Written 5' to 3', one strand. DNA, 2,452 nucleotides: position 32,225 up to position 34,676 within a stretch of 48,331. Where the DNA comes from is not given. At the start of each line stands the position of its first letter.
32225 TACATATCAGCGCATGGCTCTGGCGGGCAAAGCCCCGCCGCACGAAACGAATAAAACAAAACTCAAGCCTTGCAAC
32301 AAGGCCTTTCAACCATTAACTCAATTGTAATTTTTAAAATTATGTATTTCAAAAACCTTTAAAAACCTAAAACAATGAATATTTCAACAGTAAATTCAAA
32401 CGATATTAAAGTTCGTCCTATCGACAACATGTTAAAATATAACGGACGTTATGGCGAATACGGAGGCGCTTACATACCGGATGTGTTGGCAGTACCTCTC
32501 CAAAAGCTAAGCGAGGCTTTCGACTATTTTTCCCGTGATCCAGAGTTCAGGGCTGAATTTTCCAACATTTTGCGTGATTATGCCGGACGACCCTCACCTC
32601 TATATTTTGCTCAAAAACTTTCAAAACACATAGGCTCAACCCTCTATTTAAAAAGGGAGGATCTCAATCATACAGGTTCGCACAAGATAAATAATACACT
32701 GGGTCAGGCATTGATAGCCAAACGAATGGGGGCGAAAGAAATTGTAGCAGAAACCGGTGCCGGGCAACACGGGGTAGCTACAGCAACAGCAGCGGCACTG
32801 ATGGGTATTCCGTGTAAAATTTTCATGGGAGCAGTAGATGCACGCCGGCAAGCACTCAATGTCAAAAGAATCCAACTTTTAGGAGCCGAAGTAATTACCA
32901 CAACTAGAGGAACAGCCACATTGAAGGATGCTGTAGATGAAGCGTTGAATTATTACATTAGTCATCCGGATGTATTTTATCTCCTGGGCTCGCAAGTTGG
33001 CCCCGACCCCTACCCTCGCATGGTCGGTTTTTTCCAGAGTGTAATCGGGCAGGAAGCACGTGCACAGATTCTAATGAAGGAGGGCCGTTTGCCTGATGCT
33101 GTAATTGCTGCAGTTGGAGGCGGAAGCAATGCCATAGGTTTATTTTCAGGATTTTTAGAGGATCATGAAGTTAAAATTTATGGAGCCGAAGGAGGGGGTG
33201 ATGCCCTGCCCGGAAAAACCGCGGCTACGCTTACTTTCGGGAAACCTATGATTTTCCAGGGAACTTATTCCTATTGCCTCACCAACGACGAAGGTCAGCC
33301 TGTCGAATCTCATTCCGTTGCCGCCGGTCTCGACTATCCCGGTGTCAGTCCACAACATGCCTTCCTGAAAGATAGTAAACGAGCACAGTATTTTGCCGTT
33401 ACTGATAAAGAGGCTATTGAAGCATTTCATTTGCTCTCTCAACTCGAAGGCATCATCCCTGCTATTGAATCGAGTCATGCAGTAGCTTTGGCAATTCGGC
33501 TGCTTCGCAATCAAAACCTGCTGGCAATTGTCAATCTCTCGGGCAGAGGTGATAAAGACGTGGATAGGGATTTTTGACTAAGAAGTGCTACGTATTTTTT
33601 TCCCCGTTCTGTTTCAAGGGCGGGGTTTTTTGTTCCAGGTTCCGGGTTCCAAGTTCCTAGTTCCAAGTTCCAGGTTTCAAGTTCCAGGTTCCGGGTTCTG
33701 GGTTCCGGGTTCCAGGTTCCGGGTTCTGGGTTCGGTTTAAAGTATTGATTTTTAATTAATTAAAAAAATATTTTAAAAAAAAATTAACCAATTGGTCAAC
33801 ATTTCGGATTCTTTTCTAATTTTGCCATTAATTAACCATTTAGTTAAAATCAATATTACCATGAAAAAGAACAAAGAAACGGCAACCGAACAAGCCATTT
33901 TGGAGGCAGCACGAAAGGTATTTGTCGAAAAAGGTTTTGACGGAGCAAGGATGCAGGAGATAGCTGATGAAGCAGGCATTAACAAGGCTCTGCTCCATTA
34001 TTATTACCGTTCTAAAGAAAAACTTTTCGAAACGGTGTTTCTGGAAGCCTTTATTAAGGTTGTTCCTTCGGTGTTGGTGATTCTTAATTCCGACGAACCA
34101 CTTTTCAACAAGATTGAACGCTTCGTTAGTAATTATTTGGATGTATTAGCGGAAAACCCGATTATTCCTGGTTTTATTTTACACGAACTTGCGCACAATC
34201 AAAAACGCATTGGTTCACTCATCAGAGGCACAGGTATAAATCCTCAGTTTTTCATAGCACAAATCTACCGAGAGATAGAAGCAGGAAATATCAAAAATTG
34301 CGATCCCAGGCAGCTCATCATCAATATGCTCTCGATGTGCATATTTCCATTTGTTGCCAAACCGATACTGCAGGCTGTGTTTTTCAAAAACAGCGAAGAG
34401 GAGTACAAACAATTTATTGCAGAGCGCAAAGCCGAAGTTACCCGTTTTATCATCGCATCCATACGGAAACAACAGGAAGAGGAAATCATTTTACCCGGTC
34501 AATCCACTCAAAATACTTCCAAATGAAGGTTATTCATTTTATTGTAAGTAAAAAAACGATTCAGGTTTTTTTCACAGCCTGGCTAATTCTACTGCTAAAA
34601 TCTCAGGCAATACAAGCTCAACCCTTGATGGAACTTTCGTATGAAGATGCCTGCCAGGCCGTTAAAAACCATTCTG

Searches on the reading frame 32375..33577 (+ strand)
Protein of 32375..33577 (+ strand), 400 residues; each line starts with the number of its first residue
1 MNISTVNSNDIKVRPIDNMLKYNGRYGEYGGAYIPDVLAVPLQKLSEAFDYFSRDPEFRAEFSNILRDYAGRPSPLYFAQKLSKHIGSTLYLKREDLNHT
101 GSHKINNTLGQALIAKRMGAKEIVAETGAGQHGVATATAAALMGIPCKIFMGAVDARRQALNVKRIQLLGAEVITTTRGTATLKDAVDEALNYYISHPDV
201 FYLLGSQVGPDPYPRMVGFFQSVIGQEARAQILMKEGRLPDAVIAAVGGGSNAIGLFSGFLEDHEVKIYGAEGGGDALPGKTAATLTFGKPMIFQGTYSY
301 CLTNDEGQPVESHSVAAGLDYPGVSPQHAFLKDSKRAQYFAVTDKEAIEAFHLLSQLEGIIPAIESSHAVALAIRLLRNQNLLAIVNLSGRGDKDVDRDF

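Call 6: search_protein_families(library=pfam, proteins=[window:32375-33577:+])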
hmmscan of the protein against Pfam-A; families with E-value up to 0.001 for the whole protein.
window:32375-33577:+ (400 aa): 1 family
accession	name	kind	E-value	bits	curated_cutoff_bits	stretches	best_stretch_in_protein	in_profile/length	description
PF00291.31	PALP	-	1.6e-42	146.3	35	1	70-378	4-279/295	Pyridoxal-phosphate dependent enzyme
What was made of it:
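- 32375..33577 (+): trpB (tryptophan synthase beta, canonical TrpB1 type), a single-gene unit. Pfam PALP (call 6).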

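Call 9: find_related_loci(query=window:32375-33577:+, collection=genome_contigs, flank=3000)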
Query window:32375-33577:+ (400 aa) in genome_contigs; peptide patterns used: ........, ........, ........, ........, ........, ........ (x = any residue, [..] = any of these).
336 stretches matched a pattern; 180 encode a relative of the query (tblastn E <= 1e-3); the best 80 are kept; 80 distinct loci.
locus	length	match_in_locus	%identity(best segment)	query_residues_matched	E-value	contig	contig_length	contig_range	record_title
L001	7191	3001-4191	75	4-400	0e+0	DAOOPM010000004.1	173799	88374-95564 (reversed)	MAG TPA_asm: Tenuifilaceae bacterium isolate AMR_MDS_2597 NODE_43_length_173799_cov_8.515983, whole genome shotgun seque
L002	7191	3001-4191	74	4-400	0e+0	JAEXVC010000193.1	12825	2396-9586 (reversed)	MAG: Bacteroidetes bacterium isolate OH_HBrB_56 k127_1252086, whole genome shotgun sequence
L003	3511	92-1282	74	4-400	0e+0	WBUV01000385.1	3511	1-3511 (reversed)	MAG: Bacteroidales bacterium isolate SB25 contig_9832, whole genome shotgun sequence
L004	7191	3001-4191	73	4-400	0e+0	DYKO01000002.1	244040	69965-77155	MAG TPA_asm: Rikenella microfusus isolate SulCav_AS07-7_2_41_48 SulCav_AS07_7_8_length_244040_cov_28_227907, whole genom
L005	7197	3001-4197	74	1-400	0e+0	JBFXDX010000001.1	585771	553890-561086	MAG: Bacteroidales bacterium isolate CA_2019_TPIn_102 NODE_21_length_585771_cov_9.437838_TPIn, whole genome shotgun sequ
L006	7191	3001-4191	73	4-400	0e+0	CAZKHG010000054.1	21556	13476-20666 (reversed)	MAG TPA_asm: uncultured Rikenellaceae bacterium isolate SRP278314_co2_248 genome assembly, contig: NODE_3273_length_2155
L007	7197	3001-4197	71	1-400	0e+0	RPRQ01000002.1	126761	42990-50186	MAG: Bacteroidales bacterium isolate metabat2.99 metabat2.99_Contig_985000, whole genome shotgun sequence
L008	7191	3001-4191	72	4-400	0e+0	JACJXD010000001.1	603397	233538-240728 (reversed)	MAG: Bacteroidales bacterium isolate HK-STAS-BACT-3 HK-STAS-BACT-3_1, whole genome shotgun sequence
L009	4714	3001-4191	72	4-400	0e+0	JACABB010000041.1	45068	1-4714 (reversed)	MAG: Bacteroidales bacterium isolate Cfx3-06 MAG06_41, whole genome shotgun sequence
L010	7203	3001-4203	70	1-400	0e+0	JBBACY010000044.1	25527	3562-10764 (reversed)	MAG: Bacteroidales bacterium isolate SO_2017_LW2_102 scaffold_3954_c2_LW138R_2017, whole genome shotgun sequence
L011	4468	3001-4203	70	1-400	0e+0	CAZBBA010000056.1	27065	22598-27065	MAG TPA_asm: uncultured Rikenellaceae bacterium isolate binchicken_co168_294 genome assembly, contig: NODE_3100_length_2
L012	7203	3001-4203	69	1-400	0e+0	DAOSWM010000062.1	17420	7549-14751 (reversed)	MAG TPA_asm: Tenuifilaceae bacterium isolate AMR_MDS_2137 NODE_2066_length_17420_cov_27.451368, whole genome shotgun seq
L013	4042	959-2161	70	1-400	0e+0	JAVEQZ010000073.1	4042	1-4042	MAG: Candidatus Moraniibacteriota bacterium isolate BF_dRep_41 NODE_85708_length_4042_cov_5.732056_Biofilm4, whole genom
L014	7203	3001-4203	70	1-400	0e+0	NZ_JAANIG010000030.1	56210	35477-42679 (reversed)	Perlabentimonas gracilis strain M08_MB NODE_30_length_56210_cov_19.416300, whole genome shotgun sequence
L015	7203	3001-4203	70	1-400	0e+0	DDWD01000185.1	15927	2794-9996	MAG TPA_asm: Bacteroidales bacterium UBA2295 UBA2295_contig_32211, whole genome shotgun sequence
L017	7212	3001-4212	69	2-400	0e+0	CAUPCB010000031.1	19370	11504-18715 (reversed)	MAG TPA_asm: uncultured Flavobacteriaceae bacterium isolate SRR8290101_bin.5_MetaWRAP_v1.3_MAG genome assembly, contig:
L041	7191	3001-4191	66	1-400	0e+0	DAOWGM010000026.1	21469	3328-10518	MAG TPA_asm: Bacteroidales bacterium isolate CSMAG_1991 CSMAG_1991_k141_3671190_length_21469_cov_11.0000, whole genome s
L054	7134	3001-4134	66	24-400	6e-170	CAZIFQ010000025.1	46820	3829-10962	MAG TPA_asm: uncultured Bacteroidaceae bacterium isolate SRP191223_co1_204 genome assembly, contig: NODE_490_length_4682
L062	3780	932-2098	63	13-400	3e-174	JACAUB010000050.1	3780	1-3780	MAG: Bacteroidetes bacterium isolate Cfx3-03 MAG03_50, whole genome shotgun sequence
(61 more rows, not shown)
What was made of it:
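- On Rfam RF01692 Bacteroid-trp: Relatives are Bacteroidales and Flavobacteriaceae MAGs (call 9).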

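Call 23: search_protein_families(library=ncbifam, proteins=[window:32375-33577:+])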
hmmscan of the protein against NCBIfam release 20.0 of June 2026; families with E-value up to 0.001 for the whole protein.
window:32375-33577:+ (400 aa): 41 families (the best 25 are shown)
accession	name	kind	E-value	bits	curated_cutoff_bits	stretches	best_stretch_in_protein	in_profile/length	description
NF010376.0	PRK13803.1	equivalog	4.8e-173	577.2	819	1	21-397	208-589/600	bifunctional phosphoribosylanthranilate isomerase/tryptophan synthase subunit beta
TIGR00263.1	trpB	equivalog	7.3e-159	528.9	392.45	1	24-397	1-379/385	tryptophan synthase subunit beta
NF010375.0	PRK13802.1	equivalog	5.4e-120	401.6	1386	1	24-397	276-667/695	bifunctional indole-3-glycerol phosphate synthase/tryptophan synthase subunit beta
NF009057.0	PRK12391.1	equivalog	2.6e-51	174.6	366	1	70-396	76-419/441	TrpB-like pyridoxal phosphate-dependent enzyme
TIGR01415.1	trpB_rel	hypoth_equivalog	2.6e-49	168.1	518.85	1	69-396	64-409/419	TrpB-like pyridoxal phosphate-dependent enzyme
NF006390.0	PRK08639.1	equivalog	9.4e-16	57.8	421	1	73-273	25-212/418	threonine ammonia-lyase IlvA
NF045641.2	BHydaspDhtseBhcB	equivalog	2.6e-14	53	550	1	74-272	21-202/312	beta-hydroxyaspartate dehydratase BhcB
NF005292.0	PRK06815.1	equivalog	4.3e-14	52.3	371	1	65-253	14-183/320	threonine/serine dehydratase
NF006094.0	PRK08246.1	subfamily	1e-13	51.4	331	1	74-260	24-189/310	serine/threonine dehydratase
NF004996.0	PRK06381.1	equivalog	2.1e-13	50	266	1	73-382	13-306/319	threonine synthase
TIGR02079.1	THD1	equivalog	2.2e-13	49.8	440.55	1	73-272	16-203/410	threonine ammonia-lyase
NF005147.0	PRK06608.1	equivalog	2.2e-11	43.2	380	1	74-251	25-184/339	serine/threonine dehydratase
NF006050.0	PRK08197.1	equivalog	5.4e-11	41.9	303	1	74-378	81-363/406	threonine synthase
NF008735.0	PRK11761.1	equivalog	2.6e-10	40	413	1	66-191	6-129/296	cysteine synthase CysM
TIGR01127.1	ilvA_1Cterm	equivalog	7.6e-10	38.3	378.75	1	75-258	2-167/380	threonine ammonia-lyase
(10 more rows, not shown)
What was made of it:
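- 32375..33577 (+): NCBIfam TIGR00263 scores 528.9 bits against a cutoff of 392 (call 23).
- On Classical leader-peptide transcription attenuator (functional class, E. coli trpL type): The downstream gene is trpB (TIGR00263; call 23).
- It is canonical trpB (call 23).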

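Call 29: find_encoding_contigs(protein=window:32375-33577:+, flank=1500, max_places=4)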
Protein window:32375-33577:+ (400 aa): 24 contigs read that carry it; 4 places shown.
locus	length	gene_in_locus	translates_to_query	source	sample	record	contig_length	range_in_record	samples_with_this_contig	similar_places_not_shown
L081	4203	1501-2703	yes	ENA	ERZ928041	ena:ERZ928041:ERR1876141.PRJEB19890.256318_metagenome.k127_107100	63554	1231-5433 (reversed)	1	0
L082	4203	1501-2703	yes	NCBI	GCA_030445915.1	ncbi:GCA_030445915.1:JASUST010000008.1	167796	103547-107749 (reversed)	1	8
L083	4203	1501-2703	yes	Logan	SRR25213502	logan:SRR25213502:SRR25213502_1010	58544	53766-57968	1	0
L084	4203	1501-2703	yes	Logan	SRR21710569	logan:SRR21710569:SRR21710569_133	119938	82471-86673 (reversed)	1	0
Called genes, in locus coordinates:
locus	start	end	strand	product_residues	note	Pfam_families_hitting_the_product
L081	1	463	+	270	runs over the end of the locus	PF00106:adh_short, PF08659:KR, PF13561:adh_short_C2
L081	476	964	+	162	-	-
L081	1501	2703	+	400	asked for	PF00291:PALP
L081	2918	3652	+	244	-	PF00440:TetR_N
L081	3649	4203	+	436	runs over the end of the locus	PF02321:OEP (faint)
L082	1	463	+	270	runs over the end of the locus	PF00106:adh_short, PF08659:KR, PF13561:adh_short_C2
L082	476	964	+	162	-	-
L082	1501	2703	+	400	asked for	PF00291:PALP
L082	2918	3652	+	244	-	PF00440:TetR_N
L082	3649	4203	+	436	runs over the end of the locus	PF02321:OEP (faint)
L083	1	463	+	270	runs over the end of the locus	PF00106:adh_short, PF08659:KR, PF13561:adh_short_C2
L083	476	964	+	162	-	-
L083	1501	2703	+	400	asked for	PF00291:PALP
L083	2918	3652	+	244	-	PF00440:TetR_N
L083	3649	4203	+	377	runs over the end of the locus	?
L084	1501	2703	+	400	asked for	PF00291:PALP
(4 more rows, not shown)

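Call 45: search_protein_families(library=pfam, proteins=[L001:4343-5155:+, L007:4381-5454:+, L012:4293-4916:+, L041:4415-5047:+, L017:4300-5604:+, L062:2259-3356:+, L054:4298-5149:+, L004:1474-2175:+, L006:1937-2674:+, L012:1174-2619:+])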
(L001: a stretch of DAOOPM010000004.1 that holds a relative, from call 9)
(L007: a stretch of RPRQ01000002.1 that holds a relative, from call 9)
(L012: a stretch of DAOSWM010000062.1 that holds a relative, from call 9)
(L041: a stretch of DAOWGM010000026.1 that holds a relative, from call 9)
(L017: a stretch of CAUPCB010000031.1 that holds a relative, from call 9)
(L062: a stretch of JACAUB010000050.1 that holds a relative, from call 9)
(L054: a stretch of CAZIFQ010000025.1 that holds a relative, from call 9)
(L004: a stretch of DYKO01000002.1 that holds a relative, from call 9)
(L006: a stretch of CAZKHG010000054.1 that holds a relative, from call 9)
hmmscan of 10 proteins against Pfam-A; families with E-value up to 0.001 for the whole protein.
L001:4343-5155:+ (270 aa): 1 family
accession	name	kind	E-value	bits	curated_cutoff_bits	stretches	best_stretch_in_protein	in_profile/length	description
PF14326.11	DUF4384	-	1.8e-08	34.8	27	1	146-205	2-60/81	Domain of unknown function (DUF4384)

L007:4381-5454:+ (357 aa): 1 family
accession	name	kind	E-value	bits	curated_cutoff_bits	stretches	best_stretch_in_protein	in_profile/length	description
PF06580.19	His_kinase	-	4.6e-28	97.7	25.2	1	164-241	2-81/81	Histidine kinase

L012:4293-4916:+ (207 aa): 1 family
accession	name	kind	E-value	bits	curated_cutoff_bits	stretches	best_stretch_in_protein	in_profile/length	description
PF02517.21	Rce1-like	-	1.3e-12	48.3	22.4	1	101-188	4-89/93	Type II CAAX prenyl endopeptidase Rce1-like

L041:4415-5047:+ (210 aa): 2 families
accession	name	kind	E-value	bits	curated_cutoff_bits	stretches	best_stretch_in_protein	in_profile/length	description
PF04055.27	Radical_SAM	-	1.4e-06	29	29.5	1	39-114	3-87/166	Radical SAM superfamily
PF13353.11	Fer4_12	-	0.00013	22.7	22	1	25-98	2-72/137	4Fe-4S single cluster domain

L017:4300-5604:+ (434 aa): 4 families
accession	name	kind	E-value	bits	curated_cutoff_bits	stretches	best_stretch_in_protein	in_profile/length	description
PF13472.12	Lipase_GDSL_2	-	1.2e-14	55.6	32.9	1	283-422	34-177/178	GDSL-like Lipase/Acylhydrolase family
PF00657.28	Lipase_GDSL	-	8.1e-11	42.9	23.6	1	285-427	44-207/208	GDSL-like Lipase/Acylhydrolase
PF01476.26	LysM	-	8.2e-08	32.5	20.9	1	177-218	1-42/43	LysM domain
PF04311.20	DUF459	-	4.1e-06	26.7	27.2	1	292-428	38-194/197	Protein of unknown function (DUF459)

L062:2259-3356:+ (365 aa): 6 families
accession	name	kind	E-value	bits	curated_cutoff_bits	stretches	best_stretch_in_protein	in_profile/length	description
PF00578.27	AhpC-TSA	-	3.9e-24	85.4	26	1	229-348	1-123/124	AhpC/TSA family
PF08534.16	Redoxin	-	2.2e-22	79.9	26.6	1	229-356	2-138/148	Redoxin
PF13905.12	Thioredoxin_8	-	1.8e-18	67.1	27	1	253-346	1-94/94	Thioredoxin-like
PF14289.11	DUF4369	-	2.6e-13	50.8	25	1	24-116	2-90/91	Domain of unknown function (DUF4369)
PF00085.26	Thioredoxin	-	2e-08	34.6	23.5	1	254-299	19-63/103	Thioredoxin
PF00255.25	GSHPx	-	1.1e-05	25.4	27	1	240-292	8-59/108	Glutathione peroxidase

L054:4298-5149:+ (283 aa): 2 families
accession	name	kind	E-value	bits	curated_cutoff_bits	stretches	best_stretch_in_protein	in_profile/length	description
PF04055.27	Radical_SAM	-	2.2e-22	80.4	29.5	1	58-219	1-166/166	Radical SAM superfamily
PF16881.10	LIAS_N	-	5.1e-08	33.7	27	1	3-43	56-96/96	N-terminal domain of lipoyl synthase of Radical_SAM family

L004:1474-2175:+ (233 aa): 2 families
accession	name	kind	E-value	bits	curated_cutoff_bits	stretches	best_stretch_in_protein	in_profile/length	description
PF03749.19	SfsA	-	7.7e-45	152.5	22.8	1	84-218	3-137/138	Sugar fermentation stimulation protein RE domain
PF17746.7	SfsA_N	-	2.4e-25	88.8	25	1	13-79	1-63/63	SfsA N-terminal OB domain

L006:1937-2674:+ (245 aa): 1 family
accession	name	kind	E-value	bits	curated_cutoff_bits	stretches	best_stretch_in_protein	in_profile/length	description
PF02586.19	SRAP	-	2.9e-56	190.8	27.1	1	1-219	1-214/214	SOS response associated peptidase (SRAP)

L012:1174-2619:+ (481 aa): 1 family
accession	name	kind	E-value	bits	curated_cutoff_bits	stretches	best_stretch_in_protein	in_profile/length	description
PF00474.23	SSF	-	2.4e-50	172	22.8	1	33-434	1-406/406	Sodium:solute symporter family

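Call 53: find_homologous_proteins(query=window:32375-33577:+, max_evalue=1e-100)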
Query window:32375-33577:+ (400 aa): 7994 proteins with E <= 1e-100 among 8000 candidates; the best 120 are listed.
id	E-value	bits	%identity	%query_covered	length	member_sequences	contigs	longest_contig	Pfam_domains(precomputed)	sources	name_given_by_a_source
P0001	5.0e-264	893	100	100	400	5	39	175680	PF00291.32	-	-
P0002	1.4e-230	783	85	100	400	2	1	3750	PF00291.32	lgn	-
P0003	1.5e-225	767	84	100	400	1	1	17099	PF00291.32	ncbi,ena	-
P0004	2.8e-224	763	83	100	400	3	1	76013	PF00291.32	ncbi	ncbi:MAG: tryptophan synthase subunit beta [Bacteroidales bacterium]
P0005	9.0e-208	708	78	98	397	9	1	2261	PF00291.32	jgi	jgi:tryptophan synthase beta chain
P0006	4.7e-205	699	76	100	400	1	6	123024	PF00291.32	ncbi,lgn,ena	-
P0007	4.3e-204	696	76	100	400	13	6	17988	PF00291.32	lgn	-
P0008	3.2e-202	690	76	100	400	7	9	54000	PF00291.32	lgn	-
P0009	2.0e-201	687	75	100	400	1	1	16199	PF00291.32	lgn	-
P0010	4.7e-200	683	77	96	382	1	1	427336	PF00291.32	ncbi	ncbi:tryptophan synthase subunit beta [Tenuifilum sp. 4138str]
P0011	1.0e-199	682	74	100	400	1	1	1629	PF00291.32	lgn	-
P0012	3.8e-199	680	74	100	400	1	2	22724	PF00291.32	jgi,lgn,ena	-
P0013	2.4e-198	677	75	98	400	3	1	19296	PF00291.32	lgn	-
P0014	4.6e-198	676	74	99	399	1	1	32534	PF00291.32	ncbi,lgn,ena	-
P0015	6.8e-198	676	74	99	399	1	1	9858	PF00291.32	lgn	-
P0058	1.4e-190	652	75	96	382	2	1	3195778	PF00291.32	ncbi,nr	ncbi:tryptophan synthase subunit beta [Tenuifilum thalassicum]|nr:tryptophan synthase subunit beta [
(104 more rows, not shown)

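Call 54: find_encoding_contigs(protein=P0002, flank=800, max_places=1)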
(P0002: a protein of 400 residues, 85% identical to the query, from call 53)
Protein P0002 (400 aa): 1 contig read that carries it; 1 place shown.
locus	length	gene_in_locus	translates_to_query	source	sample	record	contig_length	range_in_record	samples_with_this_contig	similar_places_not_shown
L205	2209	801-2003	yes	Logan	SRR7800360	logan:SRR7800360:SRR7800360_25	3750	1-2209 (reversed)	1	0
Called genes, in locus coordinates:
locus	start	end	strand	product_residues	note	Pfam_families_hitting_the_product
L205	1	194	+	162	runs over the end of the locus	-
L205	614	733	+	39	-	-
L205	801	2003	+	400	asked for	PF00291:PALP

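Call 55: find_encoding_contigs(protein=P0003, flank=800, max_places=1)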
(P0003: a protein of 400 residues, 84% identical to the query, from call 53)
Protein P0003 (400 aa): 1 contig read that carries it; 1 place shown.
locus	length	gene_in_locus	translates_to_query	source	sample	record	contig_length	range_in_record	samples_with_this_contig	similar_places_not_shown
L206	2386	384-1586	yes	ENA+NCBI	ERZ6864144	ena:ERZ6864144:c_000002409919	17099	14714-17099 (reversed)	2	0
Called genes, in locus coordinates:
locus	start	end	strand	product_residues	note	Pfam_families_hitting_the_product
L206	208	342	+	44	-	-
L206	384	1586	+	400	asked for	PF00291:PALP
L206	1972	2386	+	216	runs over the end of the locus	PF00440:TetR_N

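Call 56: find_encoding_contigs(protein=P0004, flank=800, max_places=1)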
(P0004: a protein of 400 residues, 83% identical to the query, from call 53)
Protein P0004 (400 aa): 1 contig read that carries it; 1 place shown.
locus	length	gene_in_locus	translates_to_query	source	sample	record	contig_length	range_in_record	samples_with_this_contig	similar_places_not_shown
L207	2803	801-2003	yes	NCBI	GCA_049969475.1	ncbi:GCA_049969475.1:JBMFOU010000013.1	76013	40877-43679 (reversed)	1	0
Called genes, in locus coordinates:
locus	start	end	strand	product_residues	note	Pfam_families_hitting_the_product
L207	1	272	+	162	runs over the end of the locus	-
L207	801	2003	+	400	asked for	PF00291:PALP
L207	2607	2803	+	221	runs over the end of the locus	PF00440:TetR_N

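Call 57: find_encoding_contigs(protein=P0006, flank=800, max_places=1)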
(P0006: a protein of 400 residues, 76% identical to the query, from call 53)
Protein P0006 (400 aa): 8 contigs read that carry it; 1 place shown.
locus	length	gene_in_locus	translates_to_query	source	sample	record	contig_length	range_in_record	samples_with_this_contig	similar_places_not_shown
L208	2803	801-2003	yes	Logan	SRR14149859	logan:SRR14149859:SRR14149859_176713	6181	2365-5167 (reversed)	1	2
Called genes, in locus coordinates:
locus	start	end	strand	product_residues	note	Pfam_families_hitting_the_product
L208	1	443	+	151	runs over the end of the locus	-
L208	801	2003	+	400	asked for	PF00291:PALP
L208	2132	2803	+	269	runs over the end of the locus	PF14326:DUF4384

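Call 59: find_encoding_contigs(protein=P0005, flank=800, max_places=1)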
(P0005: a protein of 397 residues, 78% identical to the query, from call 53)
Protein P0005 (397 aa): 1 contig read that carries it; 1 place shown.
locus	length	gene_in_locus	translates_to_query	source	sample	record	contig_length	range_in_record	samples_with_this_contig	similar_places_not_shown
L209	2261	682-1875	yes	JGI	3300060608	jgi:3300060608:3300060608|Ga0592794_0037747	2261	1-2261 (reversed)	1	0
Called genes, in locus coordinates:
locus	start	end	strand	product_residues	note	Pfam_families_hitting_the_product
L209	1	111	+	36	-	?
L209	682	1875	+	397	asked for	PF00291:PALP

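Call 60: find_encoding_contigs(protein=P0010, flank=800, max_places=1)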
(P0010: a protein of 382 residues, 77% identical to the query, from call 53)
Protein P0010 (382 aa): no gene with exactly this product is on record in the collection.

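Call 72: find_encoding_contigs(protein=P0058, flank=900, max_places=1)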
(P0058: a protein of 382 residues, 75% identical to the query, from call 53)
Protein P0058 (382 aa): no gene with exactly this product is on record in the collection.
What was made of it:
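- Tried and rejected: The upstream regions could not be fetched (calls 60 and 72).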

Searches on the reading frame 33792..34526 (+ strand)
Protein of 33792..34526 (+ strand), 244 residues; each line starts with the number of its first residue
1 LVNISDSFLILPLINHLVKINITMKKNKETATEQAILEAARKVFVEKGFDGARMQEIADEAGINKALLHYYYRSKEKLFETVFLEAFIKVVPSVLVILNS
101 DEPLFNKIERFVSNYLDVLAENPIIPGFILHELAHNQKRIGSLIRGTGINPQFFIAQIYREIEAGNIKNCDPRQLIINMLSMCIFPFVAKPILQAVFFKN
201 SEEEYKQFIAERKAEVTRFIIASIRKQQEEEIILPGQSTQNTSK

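Call 6: search_protein_families(library=pfam, proteins=[window:33792-34526:+])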
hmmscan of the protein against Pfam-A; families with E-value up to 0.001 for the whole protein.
window:33792-34526:+ (244 aa): 2 families
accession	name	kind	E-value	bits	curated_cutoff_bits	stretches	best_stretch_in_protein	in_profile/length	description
PF00440.29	TetR_N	-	3.4e-17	62.4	24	1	36-80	1-45/47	Bacterial regulatory proteins, tetR family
PF17938.6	TetR_C_29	-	7.6e-05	23.3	26.2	1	107-204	4-105/119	Tetracyclin repressor-like, C-terminal domain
